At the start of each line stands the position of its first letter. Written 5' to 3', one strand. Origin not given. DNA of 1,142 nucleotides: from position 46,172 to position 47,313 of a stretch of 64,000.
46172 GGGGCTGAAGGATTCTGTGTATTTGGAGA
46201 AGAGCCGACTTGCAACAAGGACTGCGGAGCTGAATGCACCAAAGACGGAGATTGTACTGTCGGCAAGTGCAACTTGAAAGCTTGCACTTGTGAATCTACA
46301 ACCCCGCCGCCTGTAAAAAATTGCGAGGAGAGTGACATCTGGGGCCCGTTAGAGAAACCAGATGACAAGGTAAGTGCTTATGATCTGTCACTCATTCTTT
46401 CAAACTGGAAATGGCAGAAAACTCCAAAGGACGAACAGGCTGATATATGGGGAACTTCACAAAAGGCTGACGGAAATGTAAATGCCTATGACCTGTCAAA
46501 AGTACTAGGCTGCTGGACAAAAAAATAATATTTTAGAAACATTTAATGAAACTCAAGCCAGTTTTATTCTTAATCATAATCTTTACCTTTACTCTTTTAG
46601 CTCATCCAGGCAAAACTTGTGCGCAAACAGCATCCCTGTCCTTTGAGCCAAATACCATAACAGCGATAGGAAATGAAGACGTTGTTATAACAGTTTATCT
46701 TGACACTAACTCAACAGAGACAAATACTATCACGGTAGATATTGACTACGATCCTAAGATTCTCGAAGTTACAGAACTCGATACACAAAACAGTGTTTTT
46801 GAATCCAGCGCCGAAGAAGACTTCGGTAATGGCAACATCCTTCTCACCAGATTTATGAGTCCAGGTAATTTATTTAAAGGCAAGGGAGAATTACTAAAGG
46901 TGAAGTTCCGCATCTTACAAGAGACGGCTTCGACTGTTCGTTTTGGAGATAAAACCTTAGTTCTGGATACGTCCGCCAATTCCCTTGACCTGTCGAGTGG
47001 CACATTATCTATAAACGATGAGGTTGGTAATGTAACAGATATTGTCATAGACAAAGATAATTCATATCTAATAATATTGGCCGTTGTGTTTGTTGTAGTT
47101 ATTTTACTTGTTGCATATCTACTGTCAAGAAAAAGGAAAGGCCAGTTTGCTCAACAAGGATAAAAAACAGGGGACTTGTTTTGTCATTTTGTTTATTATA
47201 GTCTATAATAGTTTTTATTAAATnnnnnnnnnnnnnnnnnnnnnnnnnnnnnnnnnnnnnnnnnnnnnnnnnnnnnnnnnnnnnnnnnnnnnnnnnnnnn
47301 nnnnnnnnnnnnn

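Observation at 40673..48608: Six-gene cohesin/dockerin-like surface-display locus with non-cellulolytic payloads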

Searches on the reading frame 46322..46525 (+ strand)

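Call 7: search_protein_families(library=pfam, proteins=[window:46322-46525:+], max_evalue=10)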
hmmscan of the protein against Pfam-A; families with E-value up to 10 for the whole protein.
seq(68 aa): 1 family
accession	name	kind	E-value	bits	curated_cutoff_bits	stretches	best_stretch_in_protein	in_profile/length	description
PF00404.24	Dockerin_1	-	0.025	15.2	22.9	1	14-61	7-52/57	Dockerin type I domain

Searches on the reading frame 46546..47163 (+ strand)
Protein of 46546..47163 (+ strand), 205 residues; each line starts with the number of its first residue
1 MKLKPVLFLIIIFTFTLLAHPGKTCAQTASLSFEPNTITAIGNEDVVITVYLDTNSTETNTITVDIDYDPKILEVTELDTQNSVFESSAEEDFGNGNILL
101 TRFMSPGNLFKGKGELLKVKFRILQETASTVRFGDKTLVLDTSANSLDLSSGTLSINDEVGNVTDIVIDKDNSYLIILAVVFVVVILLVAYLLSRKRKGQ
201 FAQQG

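Call 3: search_protein_families(library=pfam, proteins=[window:46546-47163:+], max_evalue=1)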
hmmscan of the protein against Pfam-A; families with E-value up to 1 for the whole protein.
window:46546-47163:+ (205 aa): 7 families
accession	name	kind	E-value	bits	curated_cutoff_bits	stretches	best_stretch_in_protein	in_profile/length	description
PF00963.24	Cohesin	-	3.9e-06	27.6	24.1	1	43-145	13-126/139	Cohesin domain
PF12669.12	FeoB_associated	-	0.044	14.5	27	1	175-199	3-27/44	FeoB-associated Cys-rich membrane protein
PF17359.7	DUF5385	-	0.12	12.4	25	1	171-201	2-31/217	Family of unknown function (DUF5385)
PF19592.4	DUF6097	-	0.13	12.9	27.5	1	159-197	99-136/152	Family of unknown function (DUF6097)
PF25184.1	YxzE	-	0.19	13.2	40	0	174-200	3-29/65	YxzE-like putative bacteriocin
PF22812.1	CR_prot_dom_plant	-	0.25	12.3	34.1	1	155-198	31-69/71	Plant cysteine-rich protein domain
PF13131.11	DUF3951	-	0.57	10.9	26.3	0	176-198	9-31/52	Protein of unknown function (DUF3951)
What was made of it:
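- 46546..47163 (+): Gene 4, 205 aa: signal peptide, one cohesin domain, C-terminal TM helix (aa 174-193) and basic tail. Starts 17 nt after the gene 3 stop. Call 3 (Pfam Cohesin 27.6 bits, cut-off 24.1).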

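Call 4: search_protein_families(library=ncbifam, proteins=[window:46546-47163:+], max_evalue=1)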
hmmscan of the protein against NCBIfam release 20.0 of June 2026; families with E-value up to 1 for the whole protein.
window:46546-47163:+ (205 aa): 1 family
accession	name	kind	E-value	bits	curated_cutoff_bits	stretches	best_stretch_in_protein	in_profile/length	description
NF045534.1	small_EYxxD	equivalog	0.11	12.2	29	1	171-198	7-35/37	EYxxD motif small membrane protein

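Call 9: search_solved_structures(query=A2, max_evalue=10, show_alignments=3)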
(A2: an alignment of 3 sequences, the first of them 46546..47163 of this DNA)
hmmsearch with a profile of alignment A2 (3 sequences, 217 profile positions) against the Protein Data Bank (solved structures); distinct sequences matched with E-value up to 10: 12.
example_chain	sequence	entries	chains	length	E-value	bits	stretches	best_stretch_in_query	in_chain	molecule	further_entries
5g5d_A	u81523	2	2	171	0.053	16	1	33-79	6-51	CELLULOSOME ANCHORING PROTEIN COHESIN REGION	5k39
8oft_A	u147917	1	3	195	0.09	15.2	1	43-93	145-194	Fiber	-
5aoz_A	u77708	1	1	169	0.18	14.2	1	28-92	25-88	PUTATIVE CELLULOSOMAL SCAFFOLDIN PROTEIN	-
8ofp_A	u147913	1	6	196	0.33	13.4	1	43-94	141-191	Fiber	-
5m2o_A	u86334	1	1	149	0.33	13.4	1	29-92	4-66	Putative cellulosomal scaffoldin protein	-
6v01_C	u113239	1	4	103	0.85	12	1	172-203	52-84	Potassium voltage-gated channel subfamily E member 3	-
9wd8_C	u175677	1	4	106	0.89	12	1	172-203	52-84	Potassium voltage-gated channel subfamily E member 3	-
2ndj_A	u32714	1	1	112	1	11.8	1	172-203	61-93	Potassium voltage-gated channel subfamily E member 3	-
3bwz_A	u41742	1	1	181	1.4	11.3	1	90-141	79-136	Cellulosomal scaffoldin adaptor protein B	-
7pzy_F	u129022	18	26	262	1.4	11.3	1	35-108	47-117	40S ribosomal protein S4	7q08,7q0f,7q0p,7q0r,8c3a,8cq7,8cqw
7xdi_F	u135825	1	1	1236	6.6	9.1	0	31-78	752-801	VP4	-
3l8q_A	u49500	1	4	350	7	9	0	91-141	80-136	Cellulosomal scaffoldin adaptor protein B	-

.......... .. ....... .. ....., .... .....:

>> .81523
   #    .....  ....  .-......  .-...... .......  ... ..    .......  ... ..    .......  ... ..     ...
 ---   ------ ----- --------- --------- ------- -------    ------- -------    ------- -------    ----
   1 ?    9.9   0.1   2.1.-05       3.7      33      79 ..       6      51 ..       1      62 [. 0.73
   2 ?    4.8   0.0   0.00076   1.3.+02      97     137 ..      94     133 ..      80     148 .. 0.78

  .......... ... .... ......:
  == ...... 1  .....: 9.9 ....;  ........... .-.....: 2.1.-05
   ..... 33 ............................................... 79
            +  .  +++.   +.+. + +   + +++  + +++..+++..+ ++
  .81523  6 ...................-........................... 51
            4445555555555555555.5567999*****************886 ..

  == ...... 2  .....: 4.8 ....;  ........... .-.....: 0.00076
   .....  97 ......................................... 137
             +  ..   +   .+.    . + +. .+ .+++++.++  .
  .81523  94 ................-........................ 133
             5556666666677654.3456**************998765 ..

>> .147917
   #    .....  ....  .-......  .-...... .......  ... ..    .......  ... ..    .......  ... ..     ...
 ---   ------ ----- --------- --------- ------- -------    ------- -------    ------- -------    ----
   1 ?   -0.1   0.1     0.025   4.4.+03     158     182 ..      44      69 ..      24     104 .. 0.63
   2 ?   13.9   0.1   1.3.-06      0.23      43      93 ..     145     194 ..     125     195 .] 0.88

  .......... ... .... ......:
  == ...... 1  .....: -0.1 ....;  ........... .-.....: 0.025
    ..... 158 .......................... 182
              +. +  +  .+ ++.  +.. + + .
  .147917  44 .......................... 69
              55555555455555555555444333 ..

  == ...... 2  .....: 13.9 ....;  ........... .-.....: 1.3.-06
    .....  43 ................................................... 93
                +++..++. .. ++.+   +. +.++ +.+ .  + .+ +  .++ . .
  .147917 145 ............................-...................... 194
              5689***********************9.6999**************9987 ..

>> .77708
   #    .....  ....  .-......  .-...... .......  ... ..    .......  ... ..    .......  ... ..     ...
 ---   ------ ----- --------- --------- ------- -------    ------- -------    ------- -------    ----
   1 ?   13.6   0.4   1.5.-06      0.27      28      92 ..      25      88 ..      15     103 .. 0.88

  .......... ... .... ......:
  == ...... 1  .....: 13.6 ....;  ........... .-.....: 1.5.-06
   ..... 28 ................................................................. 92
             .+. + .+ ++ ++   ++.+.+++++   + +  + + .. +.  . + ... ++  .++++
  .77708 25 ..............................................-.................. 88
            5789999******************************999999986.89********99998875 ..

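Call 10: find_homologous_proteins(query=A2, max_evalue=0.001)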
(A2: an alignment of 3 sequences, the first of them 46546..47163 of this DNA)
Query A2 (3 sequences) (205 aa, profile of the alignment): 7 proteins with E <= 0.001 among 8000 candidates.
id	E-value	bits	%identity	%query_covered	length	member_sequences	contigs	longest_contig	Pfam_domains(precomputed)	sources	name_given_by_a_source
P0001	1.2e-93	330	31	90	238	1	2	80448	-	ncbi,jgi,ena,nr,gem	ncbi:MAG: cohesin domain-containing protein [Patescibacteria group bacterium]|nr:cohesin domain-cont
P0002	3.6e-93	329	31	78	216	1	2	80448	-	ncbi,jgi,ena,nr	ncbi:MAG: cohesin domain-containing protein [Patescibacteria group bacterium]|nr:cohesin domain-cont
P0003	2.2e-88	313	100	100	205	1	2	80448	PF00963.25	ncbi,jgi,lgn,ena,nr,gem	ncbi:MAG: cohesin domain-containing protein [Patescibacteria group bacterium]|nr:cohesin domain-cont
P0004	5.9e-67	243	28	68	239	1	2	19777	-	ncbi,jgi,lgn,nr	ncbi:MAG: cohesin domain-containing protein [Candidatus Dojkabacteria bacterium]|jgi:hypothetical pr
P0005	5.8e-35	139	32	41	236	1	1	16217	PF00963.25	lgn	-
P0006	1.7e-14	72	27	65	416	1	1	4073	PF07495.20,PF00963.25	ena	-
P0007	2.6e-6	45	28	65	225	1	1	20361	PF00963.25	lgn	-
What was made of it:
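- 46546..47163 (+): Call 10 (NCBI: cohesin domain-containing protein).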

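Call 58: find_encoding_contigs(protein=P0005, flank=10000, max_places=3)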
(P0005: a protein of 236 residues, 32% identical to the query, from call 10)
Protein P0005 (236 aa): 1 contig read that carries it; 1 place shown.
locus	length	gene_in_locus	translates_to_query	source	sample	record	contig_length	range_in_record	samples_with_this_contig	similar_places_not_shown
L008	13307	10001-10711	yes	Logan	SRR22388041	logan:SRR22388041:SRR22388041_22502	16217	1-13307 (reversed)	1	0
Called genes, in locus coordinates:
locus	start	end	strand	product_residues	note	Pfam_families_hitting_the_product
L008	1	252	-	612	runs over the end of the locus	PF01841:Transglut_core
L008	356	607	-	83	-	-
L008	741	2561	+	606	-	PF00580:UvrD-helicase, PF01443:Viral_helicase1 (faint), PF13086:AAA_11 (weak), PF13245:AAA_19, PF13361:UvrD_C, PF13538:UvrD_C_2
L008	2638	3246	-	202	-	PF00702:Hydrolase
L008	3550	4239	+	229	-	PF24038:DUF7347 (faint), PF00293:NUDIX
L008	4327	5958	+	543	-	PF00009:GTP_EFTU, PF00071:Ras, PF01926:MMR_HSR1, PF02421:FeoB_N, PF08477:Roc (weak), PF22042:EF-G_D2, PF11987:IF-2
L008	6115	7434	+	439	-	-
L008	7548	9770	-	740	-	PF13491:FtsK_4TM (weak), PF17854:FtsK_alpha, PF01580:FtsK_SpoIIIE, PF09397:FtsK_gamma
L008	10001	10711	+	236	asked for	PF00963:Cohesin (weak)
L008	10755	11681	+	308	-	PF00294:PfkB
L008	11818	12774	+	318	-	-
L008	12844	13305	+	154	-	?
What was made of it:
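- A relative with the same IF2–DHH–FtsK neighbourhood has only the gene-6-type cohesin and no tail genes there (L008, call 58).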
